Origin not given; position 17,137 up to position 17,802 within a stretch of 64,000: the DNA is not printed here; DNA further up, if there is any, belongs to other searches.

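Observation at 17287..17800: HTH-XRE fused to a truncated alpha-crystallin domain directly upstream of clpB: candidate thermosensing regulator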

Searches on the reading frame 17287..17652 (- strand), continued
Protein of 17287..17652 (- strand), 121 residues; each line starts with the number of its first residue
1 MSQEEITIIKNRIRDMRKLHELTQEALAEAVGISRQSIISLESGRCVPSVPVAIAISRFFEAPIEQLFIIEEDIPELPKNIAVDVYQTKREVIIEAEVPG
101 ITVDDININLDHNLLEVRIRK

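Call 21: find_homologous_proteins(query=A1, max_evalue=1e-10)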
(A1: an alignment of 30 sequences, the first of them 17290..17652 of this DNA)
Query A1 (30 sequences) (121 aa, profile of the alignment): 4696 proteins with E <= 1e-10 among 8000 candidates; the best 120 are listed.
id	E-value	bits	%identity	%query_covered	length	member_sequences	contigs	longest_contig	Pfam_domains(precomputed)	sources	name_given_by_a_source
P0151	2.7e-74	267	33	97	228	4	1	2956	PF12844.14,PF01381.29,PF00011.28,PF13560.13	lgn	-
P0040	7.8e-73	262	27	94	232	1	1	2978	PF12844.14,PF01381.29,PF00011.28,PF17886.8,PF13560.13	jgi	-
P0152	8.1e-71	256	33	97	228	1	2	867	PF12844.14,PF01381.29,PF00011.28,PF13560.13,PF13443.13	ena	-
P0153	1.2e-70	255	30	97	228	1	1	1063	PF12844.14,PF01381.29,PF00011.28,PF13560.13,PF13443.13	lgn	-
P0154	4.2e-70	253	32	92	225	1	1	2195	PF12844.14,PF01381.29,PF00011.28,PF17886.8,PF13560.13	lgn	-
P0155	1.3e-69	252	31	94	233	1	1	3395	PF12844.14,PF01381.29,PF00011.28,PF17886.8,PF13560.13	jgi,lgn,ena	-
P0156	1.4e-69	252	37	93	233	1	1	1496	PF12844.14,PF27746.1,PF01381.29,PF00011.28,PF13560.13,PF13443.13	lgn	-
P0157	1.5e-69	252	34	91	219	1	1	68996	PF12844.14,PF01381.29,PF00011.28,PF17886.8,PF13560.13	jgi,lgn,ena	-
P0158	1.6e-69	251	38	92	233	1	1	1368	PF12844.14,PF01381.29,PF00011.28,PF04969.23,PF13560.13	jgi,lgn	-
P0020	1.8e-69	251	33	82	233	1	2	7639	PF01381.29,PF00011.28,PF04969.23,PF13560.13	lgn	-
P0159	1.2e-68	249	38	92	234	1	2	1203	PF12844.14,PF01381.29,PF00011.28,PF17886.8,PF13560.13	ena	-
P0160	2.1e-68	248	34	85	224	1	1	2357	PF12844.14,PF01381.29,PF00011.28,PF24250.2,PF17886.8,PF13560.13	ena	-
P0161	3.2e-68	247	32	93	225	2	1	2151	PF12844.14,PF01381.29,PF00011.28,PF13560.13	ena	-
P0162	3.6e-68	247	36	86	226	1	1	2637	PF12844.14,PF01381.29,PF00011.28,PF17886.8,PF13560.13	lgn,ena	-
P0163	3.8e-68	247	26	97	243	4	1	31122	PF12844.14,PF13413.13,PF27746.1,PF01381.29,PF00011.28,PF17886.8,PF13560.13,PF13443.13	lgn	-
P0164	5.1e-68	247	29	100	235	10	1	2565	PF12844.14,PF01381.29,PF00011.28,PF17886.8,PF13560.13,PF13443.13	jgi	-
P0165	5.1e-68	247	29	100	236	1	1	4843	PF12844.14,PF01381.29,PF00011.28,PF17886.8,PF13560.13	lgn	-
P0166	5.8e-68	246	46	60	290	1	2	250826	PF12844.14,PF27746.1,PF01381.29,PF00011.28,PF17886.8,PF13560.13,PF13443.13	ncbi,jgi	ncbi:MAG: Hsp20 family protein [Patescibacteria group bacterium]|jgi:HSP20 family protein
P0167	7.0e-68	246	38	98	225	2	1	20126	PF12844.14,PF01381.29,PF00011.28,PF17886.8,PF13560.13,PF13443.13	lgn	-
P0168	8.6e-68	246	30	85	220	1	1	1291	PF12844.14,PF01381.29,PF00011.28,PF17886.8,PF13560.13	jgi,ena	-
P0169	9.5e-68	246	32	86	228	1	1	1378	PF12844.14,PF27746.1,PF01381.29,PF00011.28,PF17886.8,PF13560.13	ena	-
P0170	1.3e-67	245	30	94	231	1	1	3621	PF12844.14,PF01381.29,PF00011.28,PF13560.13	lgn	-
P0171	1.4e-67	245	54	54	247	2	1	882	PF12844.14,PF27746.1,PF01381.29,PF00011.28,PF13560.13,PF13443.13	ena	-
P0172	2.0e-67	245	34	93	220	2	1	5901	PF12844.14,PF01381.29,PF00011.28,PF17886.8,PF13560.13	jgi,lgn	jgi:HSP20 family protein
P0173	2.2e-67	244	33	93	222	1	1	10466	PF12844.14,PF01381.29,PF00011.28,PF13560.13,PF13443.13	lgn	-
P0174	2.6e-67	244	33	93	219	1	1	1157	PF12844.14,PF01381.29,PF00011.28,PF13560.13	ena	-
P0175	3.5e-67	244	28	100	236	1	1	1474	PF12844.14,PF01381.29,PF00011.28,PF17886.8,PF13560.13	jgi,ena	-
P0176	3.6e-67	244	26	97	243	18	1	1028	PF12844.14,PF01381.29,PF00011.28,PF17886.8,PF13560.13,PF13443.13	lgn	-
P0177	6.6e-67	243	30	93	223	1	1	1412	PF12844.14,PF27746.1,PF01381.29,PF00011.28,PF17886.8,PF13560.13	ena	-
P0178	7.1e-67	243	38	91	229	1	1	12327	PF12844.14,PF01381.29,PF00011.28,PF13560.13,PF13443.13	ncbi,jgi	jgi:HSP20 family protein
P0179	7.9e-67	243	27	98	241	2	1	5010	PF12844.14,PF01381.29,PF00011.28,PF17886.8,PF13560.13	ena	-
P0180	1.1e-66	242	45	83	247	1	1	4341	PF12844.14,PF27746.1,PF01381.29,PF00011.28,PF13560.13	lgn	-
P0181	1.6e-66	242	42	93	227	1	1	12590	PF01381.29,PF00011.28,PF13560.13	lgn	-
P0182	1.8e-66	241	31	88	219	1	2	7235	PF12844.14,PF01381.29,PF00011.28,PF13560.13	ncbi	-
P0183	2.1e-66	241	31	100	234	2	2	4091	PF12844.14,PF01381.29,PF00011.28,PF17886.8,PF13560.13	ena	-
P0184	2.4e-66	241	27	100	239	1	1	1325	PF12844.14,PF01381.29,PF00011.28,PF17886.8,PF13560.13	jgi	-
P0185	3.1e-66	241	30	93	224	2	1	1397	PF12844.14,PF01381.29,PF00011.28,PF13560.13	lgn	-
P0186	3.2e-66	241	31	92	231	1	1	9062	PF12844.14,PF01381.29,PF00011.28,PF13560.13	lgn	-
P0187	3.9e-66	240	32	92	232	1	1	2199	PF12844.14,PF01381.29,PF00011.28,PF17886.8,PF13560.13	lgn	-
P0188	4.0e-66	240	28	97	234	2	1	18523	PF12844.14,PF01381.29,PF00011.28,PF17886.8,PF13560.13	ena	-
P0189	5.9e-66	240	30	93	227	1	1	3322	PF12844.14,PF01381.29,PF00011.28,PF13560.13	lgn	-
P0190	6.4e-66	240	33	86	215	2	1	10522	PF12844.14,PF27746.1,PF01381.29,PF00011.28,PF13560.13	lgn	-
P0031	8.0e-66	239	48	54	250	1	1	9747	PF12844.14,PF01381.29,PF00011.28,PF17886.8,PF13560.13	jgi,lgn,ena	-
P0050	9.8e-66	239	30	83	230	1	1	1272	PF12844.14,PF01381.29,PF00011.28,PF13560.13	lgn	-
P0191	1.0e-65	239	50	51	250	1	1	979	PF12844.14,PF27746.1,PF01381.29,PF00011.28,PF17886.8,PF13560.13,PF13443.13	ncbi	-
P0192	1.3e-65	239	49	56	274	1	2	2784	PF12844.14,PF27746.1,PF01381.29,PF00011.28,PF17886.8,PF13560.13,PF13443.13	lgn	-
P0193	1.7e-65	238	30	88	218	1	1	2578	PF12844.14,PF01381.29,PF00011.28,PF13560.13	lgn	-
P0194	1.9e-65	238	48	57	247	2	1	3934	PF12844.14,PF27746.1,PF01381.29,PF00011.28,PF17886.8,PF13560.13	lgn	-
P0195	2.5e-65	238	27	100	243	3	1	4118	PF12844.14,PF01381.29,PF00011.28,PF17886.8,PF13560.13,PF13443.13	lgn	-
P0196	3.0e-65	237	30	94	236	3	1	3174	PF12844.14,PF01381.29,PF00011.28,PF17886.8,PF13560.13,PF13443.13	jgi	-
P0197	3.2e-65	237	51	56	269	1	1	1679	PF12844.14,PF13413.13,PF27746.1,PF01381.29,PF00011.28,PF24250.2,PF17886.8,PF13560.13,PF13443.13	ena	-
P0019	4.3e-65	237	34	83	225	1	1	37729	PF12844.14,PF27746.1,PF01381.29,PF00011.28,PF24250.2,PF17886.8,PF13560.13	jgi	-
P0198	4.6e-65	237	45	61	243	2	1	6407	PF12844.14,PF01381.29,PF00011.28,PF24250.2,PF17886.8,PF13560.13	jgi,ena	-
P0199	4.7e-65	237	29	100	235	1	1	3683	PF12844.14,PF01381.29,PF00011.28,PF17886.8,PF13560.13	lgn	-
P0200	4.9e-65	237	54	52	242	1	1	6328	PF12844.14,PF01381.29,PF00011.28,PF13560.13,PF13443.13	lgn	-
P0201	5.4e-65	237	35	89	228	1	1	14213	PF12844.14,PF01381.29,PF00011.28,PF17886.8,PF13560.13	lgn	-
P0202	6.5e-65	236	31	88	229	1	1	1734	PF12844.14,PF01381.29,PF00011.28,PF13560.13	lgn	-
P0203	8.7e-65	236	35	90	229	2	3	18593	PF12844.14,PF01381.29,PF00011.28,PF13560.13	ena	-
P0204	9.4e-65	236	35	83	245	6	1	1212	PF12844.14,PF01381.29,PF00011.28,PF17886.8,PF13560.13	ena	-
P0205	1.0e-64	236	44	60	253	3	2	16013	PF12844.14,PF01381.29,PF00011.28,PF17886.8,PF13560.13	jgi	-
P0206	1.1e-64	236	37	82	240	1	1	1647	PF12844.14,PF01381.29,PF00011.28,PF17886.8,PF13560.13,PF13443.13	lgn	-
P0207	1.3e-64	235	28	97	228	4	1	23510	PF12844.14,PF01381.29,PF00011.28,PF17886.8,PF13560.13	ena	-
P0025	1.8e-64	235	38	88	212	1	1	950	PF12844.14,PF01381.29,PF00011.28,PF17886.8,PF13560.13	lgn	-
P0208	2.6e-64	234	40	92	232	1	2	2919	PF01381.29,PF00011.28,PF13560.13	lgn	-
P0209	5.1e-64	233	33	89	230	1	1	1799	PF12844.14,PF01381.29,PF00011.28,PF17886.8,PF13560.13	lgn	-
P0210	6.0e-64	233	31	93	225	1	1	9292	PF12844.14,PF01381.29,PF00011.28,PF13560.13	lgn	-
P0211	8.2e-64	233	42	64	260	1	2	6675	PF12844.14,PF01381.29,PF00011.28,PF17886.8,PF13560.13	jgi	jgi:HSP20 family protein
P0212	8.7e-64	233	39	93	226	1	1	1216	PF01381.29,PF00011.28,PF04969.23,PF13560.13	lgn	-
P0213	1.2e-63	232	45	51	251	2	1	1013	PF12844.14,PF01381.29,PF00011.28,PF17886.8,PF13560.13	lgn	-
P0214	4.0e-63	231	39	88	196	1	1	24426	PF12844.14,PF01381.29,PF00011.28,PF17886.8,PF13560.13,PF13443.13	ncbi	-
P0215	4.6e-63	230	31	88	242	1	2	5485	PF12844.14,PF01381.29,PF00011.28,PF17886.8,PF13560.13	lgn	-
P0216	6.0e-63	230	36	88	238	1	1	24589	PF12844.14,PF01381.29,PF00011.28,PF13560.13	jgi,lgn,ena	-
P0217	6.3e-63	230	29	91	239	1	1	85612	PF12844.14,PF01381.29,PF00011.28,PF17886.8,PF13560.13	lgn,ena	-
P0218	1.3e-62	229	49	61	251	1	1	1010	PF12844.14,PF01381.29,PF00011.28,PF13560.13,PF13443.13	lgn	-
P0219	1.5e-62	229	27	88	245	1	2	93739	PF12844.14,PF01381.29,PF00011.28,PF24250.2,PF17886.8,PF13560.13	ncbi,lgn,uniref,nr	ncbi:MAG: Spore protein SP21 [candidate division WS2 bacterium ADurb.Bin280]|uniref:Spore protein SP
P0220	2.2e-62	228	56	51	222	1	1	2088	PF12844.14,PF27746.1,PF01381.29,PF00011.28,PF17886.8,PF13560.13,PF13443.13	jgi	jgi:HSP20 family protein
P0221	2.8e-62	228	26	90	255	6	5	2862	PF12844.14,PF01381.29,PF00011.28,PF17886.8,PF13560.13,PF13443.13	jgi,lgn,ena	-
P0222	3.1e-62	228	28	88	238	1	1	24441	PF12844.14,PF01381.29,PF00011.28,PF17886.8,PF13560.13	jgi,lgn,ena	-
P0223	3.4e-62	228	49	54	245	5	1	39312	PF12844.14,PF01381.29,PF00011.28,PF17886.8,PF13560.13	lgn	-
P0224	4.7e-62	227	52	50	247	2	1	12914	PF12844.14,PF01381.29,PF00011.28,PF17886.8,PF13560.13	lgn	-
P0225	8.7e-62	226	33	94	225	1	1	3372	PF12844.14,PF01381.29,PF00011.28,PF13560.13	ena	-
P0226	1.1e-61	226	32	83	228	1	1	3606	PF01381.29,PF00011.28,PF17886.8,PF13560.13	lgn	-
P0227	1.1e-61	226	27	91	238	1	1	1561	PF12844.14,PF01381.29,PF00011.28,PF17886.8,PF13560.13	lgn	-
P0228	2.0e-61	225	29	91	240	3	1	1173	PF12844.14,PF01381.29,PF00011.28,PF17886.8,PF13560.13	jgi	jgi:HSP20 family protein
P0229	2.9e-61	224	31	83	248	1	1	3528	PF12844.14,PF01381.29,PF00011.28,PF13560.13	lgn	-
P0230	3.6e-61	224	52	50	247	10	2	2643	PF12844.14,PF01381.29,PF00011.28,PF17886.8,PF13560.13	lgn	-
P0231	9.5e-61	223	31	88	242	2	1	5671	PF12844.14,PF01381.29,PF00011.28,PF17886.8,PF13560.13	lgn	-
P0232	2.8e-60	221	34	94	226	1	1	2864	PF12844.14,PF01381.29,PF00011.28,PF13560.13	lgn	-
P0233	5.1e-60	220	28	88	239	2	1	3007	PF01381.29,PF00011.28,PF17886.8,PF13560.13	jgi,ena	-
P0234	9.2e-60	220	28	87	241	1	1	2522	PF12844.14,PF01381.29,PF00011.28,PF17886.8,PF13560.13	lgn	-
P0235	3.2e-59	218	28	91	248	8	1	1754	PF12844.14,PF01381.29,PF00011.28,PF17886.8,PF13560.13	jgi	-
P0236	4.1e-59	217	57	46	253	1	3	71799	PF12844.14,PF01381.29,PF00011.28,PF17886.8,PF13560.13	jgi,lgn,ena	-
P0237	7.3e-59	217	55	46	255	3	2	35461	PF12844.14,PF01381.29,PF00011.28,PF17886.8,PF13560.13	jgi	jgi:HSP20 family protein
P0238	8.5e-59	216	26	92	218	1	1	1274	PF01381.29,PF00011.28,PF13560.13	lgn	-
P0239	3.0e-58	215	39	72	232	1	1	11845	PF12844.14,PF01381.29,PF00011.28,PF13560.13,PF13443.13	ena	-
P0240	4.2e-58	214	36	94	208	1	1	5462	PF12844.14,PF01381.29,PF00011.28,PF13560.13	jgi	jgi:HSP20 family molecular chaperone IbpA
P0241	7.3e-58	213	43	50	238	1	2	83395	PF01381.29,PF00011.28,PF13560.13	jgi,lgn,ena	-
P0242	1.4e-57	212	42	86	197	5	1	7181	PF12844.14,PF01381.29,PF00011.28,PF13560.13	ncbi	-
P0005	1.8e-57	212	43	86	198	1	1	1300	PF12844.14,PF01381.29,PF00011.28,PF13560.13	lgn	-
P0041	1.9e-57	212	37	83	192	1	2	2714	PF12844.14,PF01381.29,PF00011.28,PF13560.13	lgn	-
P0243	2.6e-56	208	40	86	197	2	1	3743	PF12844.14,PF01381.29,PF00011.28,PF13560.13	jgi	-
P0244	4.6e-56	207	35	83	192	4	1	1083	PF12844.14,PF01381.29,PF00011.28,PF13560.13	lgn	-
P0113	5.9e-56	207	50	53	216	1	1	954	PF12844.14,PF01381.29,PF00011.28,PF17886.8,PF13560.13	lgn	-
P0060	6.2e-56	207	31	98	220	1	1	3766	PF12844.14,PF01381.29,PF00011.28,PF13560.13,PF13443.13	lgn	-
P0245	2.0e-55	205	39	97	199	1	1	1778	PF12844.14,PF01381.29,PF00011.28,PF13560.13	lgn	-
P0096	3.9e-55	204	37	91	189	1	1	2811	PF12844.14,PF01381.29,PF00011.28,PF13560.13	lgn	-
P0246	4.6e-55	204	41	67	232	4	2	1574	PF12844.14,PF01381.29,PF00011.28,PF13560.13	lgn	-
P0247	6.8e-55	204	40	91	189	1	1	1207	PF12844.14,PF01381.29,PF00011.28,PF13560.13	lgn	-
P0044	3.1e-54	202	35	87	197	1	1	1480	PF12844.14,PF01381.29,PF00011.28,PF13560.13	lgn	-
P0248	3.4e-54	201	39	88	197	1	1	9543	PF12844.14,PF01381.29,PF00011.28,PF13560.13,PF13443.13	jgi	-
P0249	7.5e-54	200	43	94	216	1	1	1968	PF01381.29,PF00011.28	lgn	-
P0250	1.2e-53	200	38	91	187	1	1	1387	PF12844.14,PF01381.29,PF00011.28,PF13560.13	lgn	-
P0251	9.5e-53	197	41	86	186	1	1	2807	PF12844.14,PF01381.29,PF00011.28,PF13560.13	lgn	-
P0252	1.8e-52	196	42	87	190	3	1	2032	PF12844.14,PF01381.29,PF00011.28,PF13560.13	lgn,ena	-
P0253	2.0e-51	192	39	91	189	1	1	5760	PF12844.14,PF01381.29,PF00011.28,PF13560.13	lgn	-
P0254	2.5e-51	192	38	92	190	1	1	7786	PF12844.14,PF01381.29,PF00011.28,PF13560.13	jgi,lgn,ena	-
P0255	3.4e-50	188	40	47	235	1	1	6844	PF12844.14,PF01381.29,PF00011.28,PF17886.8,PF13560.13,PF13443.13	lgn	-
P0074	2.8e-46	176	38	76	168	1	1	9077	PF01381.29,PF00011.28,PF13560.13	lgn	-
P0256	8.9e-45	171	34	97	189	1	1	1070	PF12844.14,PF01381.29,PF00011.28,PF13560.13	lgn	-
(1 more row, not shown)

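Call 23: find_encoding_contigs(protein=P0166, flank=8000, max_places=2)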
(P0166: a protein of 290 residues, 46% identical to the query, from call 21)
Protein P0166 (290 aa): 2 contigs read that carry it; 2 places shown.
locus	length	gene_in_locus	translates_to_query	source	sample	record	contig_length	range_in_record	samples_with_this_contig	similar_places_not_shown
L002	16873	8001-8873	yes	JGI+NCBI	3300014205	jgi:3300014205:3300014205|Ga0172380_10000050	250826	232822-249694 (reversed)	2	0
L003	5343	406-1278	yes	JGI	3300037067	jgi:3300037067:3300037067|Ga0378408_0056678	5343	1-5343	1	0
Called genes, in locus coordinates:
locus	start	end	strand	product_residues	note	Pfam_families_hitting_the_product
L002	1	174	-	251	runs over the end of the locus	PF00313:CSD (weak)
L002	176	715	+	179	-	-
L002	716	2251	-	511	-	PF01726:LexA_DNA_bind, PF00717:Peptidase_S24, PF02086:MethyltransfD12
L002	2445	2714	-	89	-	PF00702:Hydrolase (weak), PF13419:HAD_2, PF13242:Hydrolase_like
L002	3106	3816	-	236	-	PF01261:AP_endonuc_2 (weak)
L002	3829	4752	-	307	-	PF03547:Mem_trans (weak)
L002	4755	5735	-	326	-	PF00293:NUDIX, PF13875:DUF4202, PF01966:HD (weak)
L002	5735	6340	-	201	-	PF12837:Fer4_6 (faint), PF13237:Fer4_10 (weak), PF12838:Fer4_7 (weak), PF00037:Fer4 (weak), PF00085:Thioredoxin (weak)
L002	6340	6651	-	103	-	-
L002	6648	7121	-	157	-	PF13302:Acetyltransf_3, PF13420:Acetyltransf_4, PF00583:Acetyltransf_1, PF13673:Acetyltransf_10, PF13508:Acetyltransf_7, PF08445:FR47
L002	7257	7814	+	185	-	-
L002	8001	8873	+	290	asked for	PF12844:HTH_19, PF13443:HTH_26 (weak), PF13560:HTH_31, PF01381:HTH_3, PF27746:Small_heat_shock_put (weak), PF00011:HSP20, PF17886:ArsA_HSP20 (weak)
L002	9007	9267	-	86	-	PF01541:GIY-YIG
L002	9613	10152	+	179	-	PF22769:DCD, PF00692:dUTPase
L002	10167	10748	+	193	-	PF00383:dCMP_cyt_deam_1, PF14437:MafB19-deam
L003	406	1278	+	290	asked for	PF12844:HTH_19, PF13443:HTH_26 (weak), PF13560:HTH_31, PF01381:HTH_3, PF27746:Small_heat_shock_put (weak), PF00011:HSP20, PF17886:ArsA_HSP20 (weak)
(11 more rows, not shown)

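Call 24: find_encoding_contigs(protein=P0157, flank=8000, max_places=2)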
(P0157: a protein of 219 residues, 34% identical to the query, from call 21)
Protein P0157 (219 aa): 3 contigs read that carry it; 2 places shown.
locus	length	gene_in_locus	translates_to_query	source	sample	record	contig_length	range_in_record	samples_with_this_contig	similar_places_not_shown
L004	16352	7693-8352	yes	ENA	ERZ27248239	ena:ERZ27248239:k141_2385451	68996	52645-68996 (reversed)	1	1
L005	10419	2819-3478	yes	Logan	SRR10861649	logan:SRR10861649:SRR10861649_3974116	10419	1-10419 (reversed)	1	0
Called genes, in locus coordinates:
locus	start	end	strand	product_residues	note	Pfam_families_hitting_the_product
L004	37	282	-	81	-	-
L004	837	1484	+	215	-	-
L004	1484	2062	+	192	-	-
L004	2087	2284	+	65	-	-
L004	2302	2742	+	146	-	-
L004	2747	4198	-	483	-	-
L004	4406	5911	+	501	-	PF21817:CapR (faint), PF14311:DUF4379 (faint)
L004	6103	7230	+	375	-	PF00512:HisKA, PF02518:HATPase_c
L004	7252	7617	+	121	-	PF00072:Response_reg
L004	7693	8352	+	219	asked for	PF01381:HTH_3, PF12844:HTH_19 (weak), PF13560:HTH_31, PF00011:HSP20, PF17886:ArsA_HSP20 (weak)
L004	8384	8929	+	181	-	-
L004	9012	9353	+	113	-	PF13083:KH_KhpA-B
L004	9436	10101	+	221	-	PF01746:tRNA_m1G_MT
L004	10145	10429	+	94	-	-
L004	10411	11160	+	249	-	PF01386:Ribosomal_L25p, PF14693:Ribosomal_TL5_C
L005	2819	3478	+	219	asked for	PF01381:HTH_3, PF12844:HTH_19 (weak), PF13560:HTH_31, PF00011:HSP20, PF17886:ArsA_HSP20 (weak)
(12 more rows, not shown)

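Call 25: find_encoding_contigs(protein=P0219, flank=8000, max_places=2)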
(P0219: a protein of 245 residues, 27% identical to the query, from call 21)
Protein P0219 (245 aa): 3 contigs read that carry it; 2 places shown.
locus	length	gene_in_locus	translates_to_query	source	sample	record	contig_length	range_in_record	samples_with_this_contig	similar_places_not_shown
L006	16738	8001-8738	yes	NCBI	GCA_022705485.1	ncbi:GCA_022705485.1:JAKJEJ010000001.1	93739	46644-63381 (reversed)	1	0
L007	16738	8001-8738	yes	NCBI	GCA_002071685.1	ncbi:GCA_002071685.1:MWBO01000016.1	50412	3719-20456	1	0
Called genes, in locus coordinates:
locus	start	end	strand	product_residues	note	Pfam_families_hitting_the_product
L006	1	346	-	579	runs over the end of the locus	PF00317:Ribonuc_red_lgN (weak), PF02867:Ribonuc_red_lgC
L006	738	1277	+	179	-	-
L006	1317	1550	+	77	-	-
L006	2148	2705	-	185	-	PF00210:Ferritin, PF02915:Rubrerythrin, PF21349:RUBY_RBDX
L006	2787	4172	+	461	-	-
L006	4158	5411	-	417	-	PF02812:ELFV_dehydrog_N, PF00208:ELFV_dehydrog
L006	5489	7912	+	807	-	PF13715:CarbopepD_reg_2 (faint), PF13620:CarboxypepD_reg (weak), PF17802:SpaA (faint), PF13620:CarboxypepD_reg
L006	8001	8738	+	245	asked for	PF01381:HTH_3, PF12844:HTH_19, PF13560:HTH_31, PF24250:HVO_2718 (faint), PF00011:HSP20, PF17886:ArsA_HSP20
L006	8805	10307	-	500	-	PF12229:PG_binding_4, PF03734:YkuD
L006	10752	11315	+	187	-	PF00188:CAP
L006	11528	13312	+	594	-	PF19077:Big_13 (faint)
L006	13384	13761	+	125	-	PF04977:DivIC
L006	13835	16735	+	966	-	-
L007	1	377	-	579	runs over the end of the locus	PF00317:Ribonuc_red_lgN (weak), PF02867:Ribonuc_red_lgC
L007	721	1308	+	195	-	-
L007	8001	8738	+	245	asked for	PF01381:HTH_3, PF12844:HTH_19, PF13560:HTH_31, PF24250:HVO_2718 (faint), PF00011:HSP20, PF17886:ArsA_HSP20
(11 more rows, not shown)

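Call 26: find_encoding_contigs(protein=P0217, flank=8000, max_places=2)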
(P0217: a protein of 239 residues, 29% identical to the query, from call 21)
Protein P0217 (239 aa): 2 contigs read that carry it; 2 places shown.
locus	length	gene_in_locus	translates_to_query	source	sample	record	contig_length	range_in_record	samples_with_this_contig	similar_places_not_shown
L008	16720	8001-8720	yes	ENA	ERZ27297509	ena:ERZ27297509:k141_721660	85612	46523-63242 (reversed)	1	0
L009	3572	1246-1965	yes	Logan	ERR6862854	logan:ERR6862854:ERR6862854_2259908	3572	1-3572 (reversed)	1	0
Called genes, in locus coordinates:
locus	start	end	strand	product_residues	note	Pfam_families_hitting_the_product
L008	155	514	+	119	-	PF14478:DUF4430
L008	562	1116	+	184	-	-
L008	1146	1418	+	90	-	PF01541:GIY-YIG, PF10544:T5orf172 (weak), PF13455:MUG113 (weak)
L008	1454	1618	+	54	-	-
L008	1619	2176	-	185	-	PF00210:Ferritin, PF02915:Rubrerythrin, PF21349:RUBY_RBDX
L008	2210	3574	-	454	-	PF01566:Nramp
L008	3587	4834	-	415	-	PF02812:ELFV_dehydrog_N, PF00208:ELFV_dehydrog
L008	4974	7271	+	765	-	PF13620:CarboxypepD_reg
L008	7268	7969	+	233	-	PF00106:adh_short, PF13561:adh_short_C2, PF08659:KR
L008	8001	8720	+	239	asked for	PF12844:HTH_19 (weak), PF13560:HTH_31, PF01381:HTH_3, PF00011:HSP20, PF17886:ArsA_HSP20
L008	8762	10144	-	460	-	PF12229:PG_binding_4 (weak), PF03734:YkuD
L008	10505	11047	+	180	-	PF00188:CAP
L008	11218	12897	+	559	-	PF19077:Big_13 (weak)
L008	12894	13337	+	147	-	PF04977:DivIC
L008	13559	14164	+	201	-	PF12389:Peptidase_M73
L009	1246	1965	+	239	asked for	PF12844:HTH_19 (weak), PF13560:HTH_31, PF01381:HTH_3, PF00011:HSP20, PF17886:ArsA_HSP20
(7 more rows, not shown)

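Call 27: find_encoding_contigs(protein=P0002, flank=8000, max_places=3)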
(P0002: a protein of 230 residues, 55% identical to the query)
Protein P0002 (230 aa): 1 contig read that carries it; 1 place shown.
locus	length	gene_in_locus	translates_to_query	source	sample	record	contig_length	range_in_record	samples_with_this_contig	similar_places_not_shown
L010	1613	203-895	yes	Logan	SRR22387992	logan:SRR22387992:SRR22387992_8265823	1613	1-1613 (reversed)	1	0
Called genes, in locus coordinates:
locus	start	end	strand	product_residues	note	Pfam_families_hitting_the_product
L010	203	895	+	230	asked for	PF01381:HTH_3, PF13560:HTH_31, PF00011:HSP20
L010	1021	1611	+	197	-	?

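Call 28: find_encoding_contigs(protein=P0181, flank=8000, max_places=2)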
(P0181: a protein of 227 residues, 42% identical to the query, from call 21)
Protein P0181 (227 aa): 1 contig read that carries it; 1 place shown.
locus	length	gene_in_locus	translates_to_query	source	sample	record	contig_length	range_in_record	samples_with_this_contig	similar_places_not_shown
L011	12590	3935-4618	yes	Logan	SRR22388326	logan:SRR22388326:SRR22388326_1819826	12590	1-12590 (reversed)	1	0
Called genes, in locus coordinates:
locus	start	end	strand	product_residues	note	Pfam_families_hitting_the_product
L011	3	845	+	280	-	?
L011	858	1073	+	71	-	-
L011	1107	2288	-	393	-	-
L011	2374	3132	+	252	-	PF12705:PDDEXK_1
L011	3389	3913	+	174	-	PF00565:SNase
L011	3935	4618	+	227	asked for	PF01381:HTH_3, PF13560:HTH_31 (weak), PF00011:HSP20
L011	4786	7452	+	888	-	PF02861:Clp_N, PF23569:NBD_SMAX1, PF00004:AAA, PF17871:AAA_lid_9, PF07724:AAA_2, PF07728:AAA_5, PF00004:AAA, PF10431:ClpB_D2-small, +9 more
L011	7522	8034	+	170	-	PF13473:Cupredoxin_1 (weak)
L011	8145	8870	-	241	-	-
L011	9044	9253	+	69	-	-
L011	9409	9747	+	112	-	-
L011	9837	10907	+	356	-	-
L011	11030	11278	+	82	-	-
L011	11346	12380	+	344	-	-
